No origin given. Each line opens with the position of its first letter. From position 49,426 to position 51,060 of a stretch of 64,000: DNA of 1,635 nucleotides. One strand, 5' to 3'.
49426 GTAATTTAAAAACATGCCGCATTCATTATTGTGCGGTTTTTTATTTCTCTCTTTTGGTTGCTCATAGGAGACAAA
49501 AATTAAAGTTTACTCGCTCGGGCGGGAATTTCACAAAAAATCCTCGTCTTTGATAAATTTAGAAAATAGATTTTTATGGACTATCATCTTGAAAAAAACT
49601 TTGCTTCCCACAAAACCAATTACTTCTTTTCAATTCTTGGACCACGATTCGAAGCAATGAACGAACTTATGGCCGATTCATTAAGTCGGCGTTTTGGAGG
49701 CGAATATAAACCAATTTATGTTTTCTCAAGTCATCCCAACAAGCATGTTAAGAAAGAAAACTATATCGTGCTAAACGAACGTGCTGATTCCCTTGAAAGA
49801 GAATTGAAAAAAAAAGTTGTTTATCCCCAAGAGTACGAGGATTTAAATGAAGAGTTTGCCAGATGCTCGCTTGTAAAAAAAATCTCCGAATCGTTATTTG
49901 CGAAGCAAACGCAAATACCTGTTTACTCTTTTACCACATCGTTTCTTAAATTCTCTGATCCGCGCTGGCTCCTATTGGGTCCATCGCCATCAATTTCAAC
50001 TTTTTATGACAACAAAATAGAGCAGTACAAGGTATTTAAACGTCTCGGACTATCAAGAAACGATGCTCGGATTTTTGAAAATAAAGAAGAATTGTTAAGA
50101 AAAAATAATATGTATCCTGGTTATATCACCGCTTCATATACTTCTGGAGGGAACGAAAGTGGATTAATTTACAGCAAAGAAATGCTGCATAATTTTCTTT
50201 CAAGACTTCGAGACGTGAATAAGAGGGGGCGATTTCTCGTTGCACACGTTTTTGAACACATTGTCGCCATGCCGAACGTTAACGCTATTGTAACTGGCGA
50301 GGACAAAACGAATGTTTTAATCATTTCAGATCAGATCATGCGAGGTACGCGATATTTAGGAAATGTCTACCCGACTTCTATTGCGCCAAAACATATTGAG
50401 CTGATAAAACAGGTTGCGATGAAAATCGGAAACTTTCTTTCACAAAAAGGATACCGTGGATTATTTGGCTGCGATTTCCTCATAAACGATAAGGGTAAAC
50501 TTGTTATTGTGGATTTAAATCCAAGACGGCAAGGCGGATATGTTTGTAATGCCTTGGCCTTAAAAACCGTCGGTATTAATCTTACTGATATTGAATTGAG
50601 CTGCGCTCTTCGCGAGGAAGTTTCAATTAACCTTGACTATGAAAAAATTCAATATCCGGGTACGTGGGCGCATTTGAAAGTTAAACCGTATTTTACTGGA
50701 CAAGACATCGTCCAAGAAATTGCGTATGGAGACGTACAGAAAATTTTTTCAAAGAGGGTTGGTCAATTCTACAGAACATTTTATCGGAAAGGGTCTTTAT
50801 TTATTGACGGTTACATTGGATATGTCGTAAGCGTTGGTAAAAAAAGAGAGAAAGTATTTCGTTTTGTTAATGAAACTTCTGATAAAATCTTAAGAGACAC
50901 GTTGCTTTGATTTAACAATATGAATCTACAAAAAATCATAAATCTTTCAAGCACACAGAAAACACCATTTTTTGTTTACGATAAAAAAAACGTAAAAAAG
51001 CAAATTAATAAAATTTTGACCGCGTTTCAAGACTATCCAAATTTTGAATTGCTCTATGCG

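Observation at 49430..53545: AT-rich islet: ATP-grasp ligase + fold-III PLP decarboxylase operon, convergent with a radical SAM enzyme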

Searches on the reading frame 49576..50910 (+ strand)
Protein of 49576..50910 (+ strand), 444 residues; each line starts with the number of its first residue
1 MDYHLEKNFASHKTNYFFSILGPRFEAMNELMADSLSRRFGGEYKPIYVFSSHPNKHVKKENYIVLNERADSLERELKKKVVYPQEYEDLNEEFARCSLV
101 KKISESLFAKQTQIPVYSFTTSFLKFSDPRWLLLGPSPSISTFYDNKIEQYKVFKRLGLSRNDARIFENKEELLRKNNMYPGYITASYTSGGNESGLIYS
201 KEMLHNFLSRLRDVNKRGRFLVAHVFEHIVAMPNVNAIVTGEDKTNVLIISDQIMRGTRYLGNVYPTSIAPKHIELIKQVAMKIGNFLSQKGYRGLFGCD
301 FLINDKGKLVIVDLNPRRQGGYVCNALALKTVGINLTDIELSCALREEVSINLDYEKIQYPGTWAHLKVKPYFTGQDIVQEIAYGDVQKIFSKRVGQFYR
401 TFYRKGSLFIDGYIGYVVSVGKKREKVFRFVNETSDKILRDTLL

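Call 3: search_protein_families(library=pfam, proteins=[window:49576-50910:+], max_evalue=0.01)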
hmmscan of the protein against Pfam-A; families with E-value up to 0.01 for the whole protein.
window:49576-50910:+ (444 aa): 3 families
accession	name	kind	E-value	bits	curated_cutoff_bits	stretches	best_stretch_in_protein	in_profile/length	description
PF02655.19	ATP-grasp_3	-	2.9e-08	34.4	23.2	1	235-320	76-159/160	ATP-grasp domain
PF02786.22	CPSase_L_D2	-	6.5e-05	23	19.8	1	176-347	35-206/211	Carbamoyl-phosphate synthase L chain, ATP binding domain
PF07478.18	Dala_Dala_lig_C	-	0.00087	19.3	24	0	264-316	125-174/204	D-ala D-ala ligase C-terminus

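Call 4: search_protein_families(library=ncbifam, proteins=[window:49576-50910:+], max_evalue=0.01)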
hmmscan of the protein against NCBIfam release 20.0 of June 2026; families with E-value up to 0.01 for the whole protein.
window:49576-50910:+ (444 aa): 6 families
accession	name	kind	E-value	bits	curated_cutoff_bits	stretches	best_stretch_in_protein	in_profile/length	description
NF042917.1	PAGG_GluLig_BesA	equivalog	1.4e-09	37.2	750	1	220-324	253-355/432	L-propargylglycine--L-glutamate ligase BesA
NF005096.0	PRK06524.1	equivalog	5.5e-08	31.4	684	1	262-328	266-333/493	biotin carboxylase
TIGR01369.1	CPSaseII_lrg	equivalog_domain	1.2e-07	29.8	1027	1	133-351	656-871/1052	carbamoyl-phosphate synthase (glutamine-hydrolyzing) large subunit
NF047900.1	AspMetLigLdmS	equivalog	4.1e-07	29.1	475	1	188-320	171-300/383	L-aspartate--L-methionine ligase LdmS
NF003671.0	PRK05294.1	equivalog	1.7e-06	26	599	1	147-350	667-867/1058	carbamoyl-phosphate synthase large subunit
NF009404.0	PRK12767.1-3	equivalog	0.00095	18.1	316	1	277-345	247-307/344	carbamoyl phosphate synthase-like protein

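Call 9: search_solved_structures(query=window:49576-50910:+, max_evalue=1)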
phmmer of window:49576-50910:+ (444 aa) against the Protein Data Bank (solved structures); distinct sequences matched with E-value up to 1: 5.
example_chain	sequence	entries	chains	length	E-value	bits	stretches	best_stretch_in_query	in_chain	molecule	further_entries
1a9x_A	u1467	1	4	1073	3.2e-07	32.8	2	153-340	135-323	CARBAMOYL PHOSPHATE SYNTHETASE (LARGE CHAIN)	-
1bxr_A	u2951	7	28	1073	1.5e-06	30.5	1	154-340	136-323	CARBAMOYL-PHOSPHATE SYNTHASE | CARBAMOYL PHOSPHATE SYNTHETASE: LARGE SUBUNIT | CARBAMOYL PHOSPHATE SYNTHETASE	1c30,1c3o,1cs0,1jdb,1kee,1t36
1ce8_A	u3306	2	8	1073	1.6e-06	30.5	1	153-340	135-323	PROTEIN (CARBAMOYL-PHOSPHATE SYNTHASE) | carbamoyl phosphate synthetase large chain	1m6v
8yi6_A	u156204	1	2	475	3.1e-05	26.2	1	213-321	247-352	L-propargylglycine--L-glutamate ligase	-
3df7_A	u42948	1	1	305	0.21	13.6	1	224-318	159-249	Putative ATP-grasp superfamily protein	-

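Call 12: find_homologous_proteins(query=window:49576-50910:+)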
Query window:49576-50910:+ (444 aa): 107 proteins with E <= 0.001 among 4350 candidates.
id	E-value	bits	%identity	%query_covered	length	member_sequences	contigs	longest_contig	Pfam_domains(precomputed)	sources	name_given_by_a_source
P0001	2.9e-278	941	100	94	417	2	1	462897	PF02655.20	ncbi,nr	ncbi:MAG: ATP-grasp domain-containing protein [Patescibacteria group bacterium]|nr:ATP-grasp domain-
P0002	3.4e-227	772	76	100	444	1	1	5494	PF02786.23,PF02655.20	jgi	-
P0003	5.3e-223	759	74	100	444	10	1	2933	PF02655.20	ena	-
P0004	8.3e-213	725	71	100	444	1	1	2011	PF02786.23,PF02655.20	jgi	jgi:predicted ATP-grasp superfamily ATP-dependent carboligase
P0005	5.3e-207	706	68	100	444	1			PF02655.20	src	-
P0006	4.7e-205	700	68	100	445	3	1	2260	PF02786.23,PF02655.20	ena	-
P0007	7.8e-205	699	68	100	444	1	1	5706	PF02786.23,PF02655.20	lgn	-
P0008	2.3e-204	697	68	100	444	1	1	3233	PF02786.23,PF02655.20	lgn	-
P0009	5.1e-204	696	67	100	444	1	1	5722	PF02655.20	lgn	-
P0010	4.4e-203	693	67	100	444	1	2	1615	PF02786.23,PF02655.20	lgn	-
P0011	7.6e-202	689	66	100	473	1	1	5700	PF02655.20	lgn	-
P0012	1.7e-201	688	66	100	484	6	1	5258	PF02655.20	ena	-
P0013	3.0e-201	687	66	100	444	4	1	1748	PF02655.20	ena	-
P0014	2.7e-198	677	67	100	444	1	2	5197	PF02655.20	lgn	-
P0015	4.0e-197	673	67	100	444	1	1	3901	PF02786.23,PF02655.20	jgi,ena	-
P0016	2.0e-179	615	62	99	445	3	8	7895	PF02655.20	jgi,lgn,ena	-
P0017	1.6e-175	602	66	91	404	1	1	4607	PF02655.20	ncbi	-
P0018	4.9e-171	587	66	88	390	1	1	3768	PF02786.23,PF02655.20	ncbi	ncbi:MAG: ATP-grasp domain-containing protein, partial [Patescibacteria group bacterium]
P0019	7.1e-168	577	56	100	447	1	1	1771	PF02655.20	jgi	jgi:predicted ATP-grasp superfamily ATP-dependent carboligase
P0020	3.1e-162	558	57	100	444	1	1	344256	PF02655.20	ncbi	-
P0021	5.2e-152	525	52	100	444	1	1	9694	PF02786.23,PF02655.20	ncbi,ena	-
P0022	4.3e-149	515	52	100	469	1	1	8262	PF02655.20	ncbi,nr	ncbi:ATP-grasp domain-containing protein [Candidatus Uhrbacteria bacterium]|nr:ATP-grasp domain-cont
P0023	1.9e-148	513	68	73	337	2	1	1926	PF02655.20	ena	-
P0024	3.1e-147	509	52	100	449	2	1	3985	PF02655.20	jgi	-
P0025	2.8e-146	506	51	100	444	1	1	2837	PF02655.20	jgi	jgi:predicted ATP-grasp superfamily ATP-dependent carboligase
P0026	5.9e-146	505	51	100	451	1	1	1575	PF02655.20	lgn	-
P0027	2.1e-140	487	51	99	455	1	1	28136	PF02655.20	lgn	-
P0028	6.5e-140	485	52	100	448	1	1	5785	PF02655.20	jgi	jgi:predicted ATP-grasp superfamily ATP-dependent carboligase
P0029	1.7e-138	480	50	99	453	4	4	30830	PF02655.20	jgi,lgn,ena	-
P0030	7.4e-136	472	50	99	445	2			PF02655.20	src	-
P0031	1.4e-133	464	48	100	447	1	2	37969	PF02655.20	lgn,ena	-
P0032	2.3e-130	453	50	96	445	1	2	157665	PF02655.20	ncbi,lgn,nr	ncbi:MAG TPA: ATP-grasp domain-containing protein [Candidatus Saccharimonadales bacterium]|nr:ATP-gr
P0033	4.9e-129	449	49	96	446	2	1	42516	PF02655.20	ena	-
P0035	2.0e-128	447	48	96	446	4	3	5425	PF02655.20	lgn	-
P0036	2.9e-128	447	49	96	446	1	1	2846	PF02655.20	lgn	-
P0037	4.9e-128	446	48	96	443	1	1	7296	PF02655.20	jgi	jgi:predicted ATP-grasp superfamily ATP-dependent carboligase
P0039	7.7e-127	442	46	100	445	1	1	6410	PF02786.23,PF02655.20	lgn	-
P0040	1.6e-126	441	48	95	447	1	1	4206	PF02655.20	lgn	-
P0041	3.2e-126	440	48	96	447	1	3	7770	PF02655.20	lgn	-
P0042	7.2e-126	439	48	96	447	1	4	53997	PF02655.20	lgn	-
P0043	7.8e-126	439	48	96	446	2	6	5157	PF02655.20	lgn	-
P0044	1.7e-125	437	48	96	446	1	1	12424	PF02655.20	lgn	-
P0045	1.7e-125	437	48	96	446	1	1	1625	PF02655.20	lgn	-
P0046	1.2e-124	435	45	99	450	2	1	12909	PF02655.20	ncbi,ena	-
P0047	1.4e-124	434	46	98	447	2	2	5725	PF02655.20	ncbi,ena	-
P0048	1.5e-124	434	48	96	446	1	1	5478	PF02655.20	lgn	-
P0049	1.9e-124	434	48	93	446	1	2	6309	PF02655.20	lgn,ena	-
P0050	2.4e-124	434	47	96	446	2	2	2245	PF02655.20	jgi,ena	-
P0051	3.0e-124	433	44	100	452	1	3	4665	PF02655.20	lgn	-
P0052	5.1e-124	433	48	96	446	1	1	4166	PF02655.20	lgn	-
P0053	1.7e-123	431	46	100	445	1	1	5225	PF02786.23,PF02655.20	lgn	-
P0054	2.2e-123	430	47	96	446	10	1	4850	PF02655.20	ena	-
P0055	2.3e-123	430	47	96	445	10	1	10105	PF02655.20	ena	-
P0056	3.0e-123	430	47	95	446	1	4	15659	PF02655.20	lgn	-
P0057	3.1e-123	430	49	96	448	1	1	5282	PF02655.20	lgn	-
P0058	6.4e-123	429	47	96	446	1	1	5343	PF02655.20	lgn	-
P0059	6.6e-123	429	47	96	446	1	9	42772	PF02655.20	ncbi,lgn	-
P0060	1.2e-122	428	48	96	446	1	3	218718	PF02655.20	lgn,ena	-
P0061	4.3e-122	426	46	95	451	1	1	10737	PF02655.20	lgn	-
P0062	5.4e-122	426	47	96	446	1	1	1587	PF02655.20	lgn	-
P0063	5.5e-122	426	48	96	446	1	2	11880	PF02655.20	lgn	-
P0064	8.4e-122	425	46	95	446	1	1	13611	PF02655.20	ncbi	-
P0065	1.6e-121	424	47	96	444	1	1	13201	PF02655.20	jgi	jgi:hypothetical protein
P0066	2.8e-121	423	46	96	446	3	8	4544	PF02655.20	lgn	-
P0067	5.8e-121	422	46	96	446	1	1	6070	PF02655.20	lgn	-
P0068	5.9e-121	422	47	96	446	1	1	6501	PF02655.20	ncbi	-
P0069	9.3e-121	422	46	97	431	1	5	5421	PF02786.23,PF02655.20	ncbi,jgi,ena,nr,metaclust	ncbi:MAG: hypothetical protein A2X09_16440 [Bacteroidetes bacterium GWF2_43_11]|nr:MAG: hypothetical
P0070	1.0e-120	422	44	100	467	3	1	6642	PF02786.23,PF02655.20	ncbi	-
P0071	2.2e-116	407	43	100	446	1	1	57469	PF02655.20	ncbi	-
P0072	3.9e-112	393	44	99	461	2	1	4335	PF02655.20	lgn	-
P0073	5.9e-112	393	44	98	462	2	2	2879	PF02655.20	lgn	-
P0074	3.2e-109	384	42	96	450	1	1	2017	PF02655.20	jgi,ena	-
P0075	1.7e-108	381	41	100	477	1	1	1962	PF02655.20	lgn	-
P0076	5.1e-108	380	43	100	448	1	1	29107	PF02655.20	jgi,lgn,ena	-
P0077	2.7e-107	377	40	99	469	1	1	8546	PF02655.20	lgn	-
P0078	5.6e-107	376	44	94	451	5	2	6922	PF02655.20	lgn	-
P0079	2.9e-105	371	42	96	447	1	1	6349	PF02655.20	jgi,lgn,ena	-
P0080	1.3e-104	369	40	99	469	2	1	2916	PF02655.20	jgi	-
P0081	1.3e-103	365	42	95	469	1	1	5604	PF02786.23,PF02655.20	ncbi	-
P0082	4.6e-103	363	50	80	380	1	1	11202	PF02655.20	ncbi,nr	ncbi:MAG TPA: ATP-grasp domain-containing protein, partial [Candidatus Saccharimonadales bacterium]|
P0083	3.9e-101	357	41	96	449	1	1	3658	PF02655.20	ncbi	-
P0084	2.4e-98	348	39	96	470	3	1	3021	PF02655.20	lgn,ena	-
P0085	6.9e-98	346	41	99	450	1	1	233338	PF02655.20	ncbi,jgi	-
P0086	1.3e-97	346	44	90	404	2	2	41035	PF02655.20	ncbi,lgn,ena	-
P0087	1.3e-97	345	41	94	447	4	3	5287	PF02655.20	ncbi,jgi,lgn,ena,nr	ncbi:MAG TPA: ATP-grasp domain-containing protein [Patescibacteria group bacterium]|nr:ATP-grasp dom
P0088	3.4e-94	334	43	86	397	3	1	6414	PF02655.20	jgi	-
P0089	5.8e-92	327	40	96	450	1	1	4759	PF02655.20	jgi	-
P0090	7.6e-91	323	39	100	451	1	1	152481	PF02786.23,PF02655.20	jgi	jgi:predicted ATP-grasp superfamily ATP-dependent carboligase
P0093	1.3e-89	319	40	99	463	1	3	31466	PF02786.23,PF02655.20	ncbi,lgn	ncbi:MAG: ATP-grasp domain-containing protein [Candidatus Moraniibacteriota bacterium]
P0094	5.4e-89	317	38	99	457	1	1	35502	PF02655.20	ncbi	-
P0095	1.1e-87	313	36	98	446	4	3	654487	PF02655.20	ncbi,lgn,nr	ncbi:ATP-grasp domain-containing protein [Candidatus Saccharibacteria bacterium]|nr:ATP-grasp domain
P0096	1.3e-86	309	36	98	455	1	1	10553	PF02655.20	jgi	jgi:predicted ATP-grasp superfamily ATP-dependent carboligase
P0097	2.4e-86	308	38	93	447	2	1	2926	PF02655.20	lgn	-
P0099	6.7e-86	307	37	96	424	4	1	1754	PF02786.23,PF02655.20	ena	-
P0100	2.5e-85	305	37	96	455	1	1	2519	PF02655.20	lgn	-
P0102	7.7e-80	287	38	84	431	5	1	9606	PF02655.20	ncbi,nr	ncbi:MAG: ATP-grasp domain-containing protein [Nanoarchaeota archaeon]|nr:ATP-grasp domain-containin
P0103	6.4e-79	284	34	99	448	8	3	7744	PF02655.20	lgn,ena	-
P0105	4.0e-76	275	35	100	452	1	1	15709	PF02786.23,PF02655.20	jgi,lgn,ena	-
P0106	5.2e-76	274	36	97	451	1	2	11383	PF02655.20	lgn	-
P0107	3.5e-65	239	33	97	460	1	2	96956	PF02655.20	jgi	jgi:hypothetical protein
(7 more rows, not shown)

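Call 16: find_related_loci(query=A1, collection=genome_contigs, flank=10000)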
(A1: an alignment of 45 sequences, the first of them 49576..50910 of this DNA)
Query A1 (444 aa) in genome_contigs; peptide patterns used: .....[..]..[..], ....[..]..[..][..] (x = any residue, [..] = any of these).
139 stretches matched a pattern; 51 encode a relative of the query (tblastn E <= 1e-3); 51 distinct loci.
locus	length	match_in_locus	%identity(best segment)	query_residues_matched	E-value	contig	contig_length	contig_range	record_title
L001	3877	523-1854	73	1-444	0e+0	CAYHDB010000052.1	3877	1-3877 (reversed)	MAG TPA_asm: uncultured Candidatus Saccharibacteria bacterium isolate ERP119702_co1_281 genome assembly, contig: NODE_38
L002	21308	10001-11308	58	1-436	5e-168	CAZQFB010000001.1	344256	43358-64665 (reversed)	MAG TPA_asm: uncultured Candidatus Saccharibacteria bacterium isolate SRP263991_co2_619 genome assembly, contig: NODE_2_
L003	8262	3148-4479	52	2-444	6e-156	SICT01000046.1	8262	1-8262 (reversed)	MAG: Candidatus Uhrbacteria bacterium isolate Baikal-deep-G212 BACOMB-C41192, whole genome shotgun sequence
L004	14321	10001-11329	50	1-444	1e-139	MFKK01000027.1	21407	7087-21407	MAG: Candidatus Jorgensenbacteria bacterium RIFCSPLOWO2_01_FULL_45_25b rifcsplowo2_01_scaffold_5064, whole genome shotgu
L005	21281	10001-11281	50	1-427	7e-136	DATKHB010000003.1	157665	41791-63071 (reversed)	MAG TPA_asm: Candidatus Saccharimonadales bacterium isolate SMAG_U14566 k141_121355, whole genome shotgun sequence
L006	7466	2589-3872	48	1-427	3e-131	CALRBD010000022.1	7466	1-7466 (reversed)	MAG: uncultured Candidatus Saccharimonas sp. isolate RH-23may17-1275 genome assembly, contig: RH-23may17-C82759, whole g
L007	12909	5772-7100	45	5-443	5e-130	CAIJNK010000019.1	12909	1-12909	uncultured bacterium isolate AlinenLipids_bin-6017 genome assembly, contig: bin-6017:19/22, whole genome shotgun sequenc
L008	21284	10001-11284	48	1-427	5e-130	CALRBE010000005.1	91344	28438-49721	MAG: uncultured Candidatus Saccharimonas sp. isolate MsH-30jul19-11 genome assembly, contig: MsH-30jul19-C340, whole gen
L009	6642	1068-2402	44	1-444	6e-127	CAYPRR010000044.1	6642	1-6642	MAG TPA_asm: uncultured Gammaproteobacteria bacterium isolate SRP062349_co5_16 genome assembly, contig: NODE_7059_length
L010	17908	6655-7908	47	11-427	1e-126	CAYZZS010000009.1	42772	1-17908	MAG TPA_asm: uncultured Candidatus Saccharibacteria bacterium isolate SRP144015_co1_48 genome assembly, contig: NODE_473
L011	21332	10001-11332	43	1-443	1e-122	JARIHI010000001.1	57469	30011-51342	MAG: Candidatus Saccharibacteria bacterium isolate CullarsAll.DT.34 k141_998709, whole genome shotgun sequence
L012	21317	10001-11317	44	1-443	7e-121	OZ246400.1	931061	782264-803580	MAG: uncultured Gammaproteobacteria bacterium isolate ERP019367_co1_39 genome assembly, chromosome: 1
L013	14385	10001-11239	45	16-432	9e-114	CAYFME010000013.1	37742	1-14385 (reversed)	MAG TPA_asm: uncultured Gammaproteobacteria bacterium isolate ERP019367_co1_56 genome assembly, contig: NODE_1117_length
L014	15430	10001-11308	42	1-442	5e-112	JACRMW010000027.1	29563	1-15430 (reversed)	MAG: Candidatus Aenigmatarchaeota archaeon isolate NC_groundwater_1917_Pr3_S-0.2um_36_3 scaffold_107247, whole genome sh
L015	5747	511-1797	43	1-427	3e-108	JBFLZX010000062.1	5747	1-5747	MAG: Patescibacteria group bacterium isolate MAG122 MAG122_62, whole genome shotgun sequence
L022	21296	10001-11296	40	5-438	1e-97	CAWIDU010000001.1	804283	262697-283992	MAG: uncultured Candidatus Saccharibacteria bacterium isolate MFD04540.bin.2.10 genome assembly, contig: contig_3850, wh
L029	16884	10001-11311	34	1-439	7e-85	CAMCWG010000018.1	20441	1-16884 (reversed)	MAG: Bordetella parapertussis isolate MH-08apr19-177 genome assembly, contig: MH-08apr19-C5914, whole genome shotgun seq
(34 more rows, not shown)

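Call 22: search_protein_families(library=pfam, proteins=[L005:11327-12229:-, L022:8130-8834:+, L011:14301-15653:+, L003:4477-5301:-, L006:4024-4932:-, L006:4942-5679:-, L029:9212-9931:+, L029:7585-9297:+, L029:6886-7578:+, L004:8666-9856:-], max_evalue=0.001)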
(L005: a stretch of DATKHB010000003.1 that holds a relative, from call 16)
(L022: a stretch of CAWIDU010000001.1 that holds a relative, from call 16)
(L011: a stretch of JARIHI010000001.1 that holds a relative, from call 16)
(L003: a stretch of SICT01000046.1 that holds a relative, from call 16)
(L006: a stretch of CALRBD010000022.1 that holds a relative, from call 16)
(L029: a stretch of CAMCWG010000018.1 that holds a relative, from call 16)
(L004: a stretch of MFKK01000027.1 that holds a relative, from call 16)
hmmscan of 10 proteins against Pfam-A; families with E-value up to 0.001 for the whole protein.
L005:11327-12229:- (300 aa): 2 families
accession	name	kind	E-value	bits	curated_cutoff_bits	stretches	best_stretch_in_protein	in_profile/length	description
PF02729.26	OTCace_N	-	4.4e-31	108.4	29.9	1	3-142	2-147/148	Aspartate/ornithine carbamoyltransferase, carbamoyl-P binding domain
PF00185.30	OTCace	-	2.1e-12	47.8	29.4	1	150-294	2-155/157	Aspartate/ornithine carbamoyltransferase, Asp/Orn binding domain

L022:8130-8834:+ (234 aa): 2 families
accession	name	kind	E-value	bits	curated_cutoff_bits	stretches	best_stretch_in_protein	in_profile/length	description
PF00881.29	Nitroreductase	-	1.3e-28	100.7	23.5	1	26-209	1-167/167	Nitroreductase family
PF14512.11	TM1586_NiRdase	-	5.2e-08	33.2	27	0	46-73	160-187/215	Putative TM nitroreductase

L011:14301-15653:+ (450 aa): 7 families
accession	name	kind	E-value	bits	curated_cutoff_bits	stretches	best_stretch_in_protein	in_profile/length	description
PF12831.13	FAD_oxidored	-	2.2e-08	34.2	27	1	13-186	3-146/416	FAD dependent oxidoreductase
PF01266.30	DAO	-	2.7e-05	24.3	27.9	0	130-279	153-296/353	FAD dependent oxidoreductase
PF07992.20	Pyr_redox_2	-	2.8e-05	24.1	26.1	1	12-191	3-114/291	Pyridine nucleotide-disulphide oxidoreductase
PF00890.30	FAD_binding_2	-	8e-05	22.4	20.4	0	131-194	148-209/414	FAD binding domain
PF01494.25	FAD_binding_3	-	0.00011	22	22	1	12-372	4-341/349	FAD binding domain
PF04820.20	Trp_halogenase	-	0.00037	19.9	21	0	320-392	322-394/458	Tryptophan halogenase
PF03486.20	HI0933_like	-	0.00047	20.1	50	0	128-240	111-191/244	HI0933-like protein Rossmann domain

L003:4477-5301:- (274 aa): 5 families
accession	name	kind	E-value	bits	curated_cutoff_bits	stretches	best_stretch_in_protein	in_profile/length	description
PF02540.23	NAD_synthase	-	9.1e-27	94.2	21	1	36-262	4-232/242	NAD synthase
PF03054.22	tRNA_Me_trans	-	1.5e-06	28.5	20.6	1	56-124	3-79/202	tRNA methyl transferase HUP domain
PF00733.27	Asn_synthase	-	9.3e-05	22.7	21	1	59-116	23-80/354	Asparagine synthase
PF06508.19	QueC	-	0.00011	22.2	22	1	57-139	3-83/210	Queuosine biosynthesis protein QueC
PF01171.26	ATP_bind_3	-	0.00081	19.6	27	0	56-150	2-89/182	PP-loop family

L006:4024-4932:- (302 aa): 1 family
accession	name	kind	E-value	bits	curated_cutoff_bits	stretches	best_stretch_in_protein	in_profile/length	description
PF04536.20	TPM_phosphatase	-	1.5e-40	138.5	22.1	1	44-166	1-123/125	TPM domain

L006:4942-5679:- (245 aa): 1 family
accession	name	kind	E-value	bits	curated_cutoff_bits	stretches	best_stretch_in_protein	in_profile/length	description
PF04011.17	LemA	-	3.5e-52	176.6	26.2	1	89-245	2-149/149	LemA family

L029:9212-9931:+ (239 aa): 0 families

L029:7585-9297:+ (570 aa): 1 family
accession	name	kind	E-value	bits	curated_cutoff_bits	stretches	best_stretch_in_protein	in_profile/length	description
PF00497.25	SBP_bac_3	-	1.5e-21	77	26.4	1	78-289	1-126/132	Bacterial extracellular solute-binding proteins, family 3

L029:6886-7578:+ (230 aa): 7 families
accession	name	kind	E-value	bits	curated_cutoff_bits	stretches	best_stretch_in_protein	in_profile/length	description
PF05175.20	MTS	-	4.1e-11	43.3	23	1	16-107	20-107/170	Methyltransferase small domain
PF06325.19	PrmA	-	7.9e-10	39.1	22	1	25-106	155-234/296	Ribosomal protein L11 methyltransferase (PrmA)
PF13649.12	Methyltransf_25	-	1.1e-09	39.3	27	1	36-105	2-71/97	Methyltransferase domain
PF13847.12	Methyltransf_31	-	7.7e-09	35.8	27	1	31-105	3-81/145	Methyltransferase domain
PF08241.18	Methyltransf_11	-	2.4e-08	34.9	21.2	1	36-105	1-67/95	Methyltransferase domain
PF13489.12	Methyltransf_23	-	5.5e-08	33.2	27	1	29-105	20-88/164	Methyltransferase domain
PF08242.18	Methyltransf_12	-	5.7e-08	33.8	30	1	36-105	1-72/98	Methyltransferase domain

L004:8666-9856:- (396 aa): 0 families

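Call 28: find_encoding_contigs(protein=P0002, flank=8000, max_places=2)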
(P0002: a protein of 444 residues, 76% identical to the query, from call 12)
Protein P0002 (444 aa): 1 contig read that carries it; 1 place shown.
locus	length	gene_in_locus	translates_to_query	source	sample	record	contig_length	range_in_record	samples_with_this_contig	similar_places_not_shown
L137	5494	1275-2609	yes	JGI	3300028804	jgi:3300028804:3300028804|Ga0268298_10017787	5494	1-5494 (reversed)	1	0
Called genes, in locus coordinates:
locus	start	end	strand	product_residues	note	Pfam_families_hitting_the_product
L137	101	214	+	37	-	-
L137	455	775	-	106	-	-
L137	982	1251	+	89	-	-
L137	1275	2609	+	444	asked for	PF02655:ATP-grasp_3, PF02786:CPSase_L_D2 (weak)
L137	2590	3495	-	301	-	PF02729:OTCace_N, PF00185:OTCace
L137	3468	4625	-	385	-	PF04055:Radical_SAM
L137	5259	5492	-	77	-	?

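Call 33: search_protein_families(library=padloc, proteins=[window:49576-50910:+, L005:11327-12229:-], max_evalue=0.01)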
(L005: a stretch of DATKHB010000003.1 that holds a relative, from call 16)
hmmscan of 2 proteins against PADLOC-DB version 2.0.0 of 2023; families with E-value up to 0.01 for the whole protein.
window:49576-50910:+ (444 aa): 0 families

L005:11327-12229:- (300 aa): 0 families
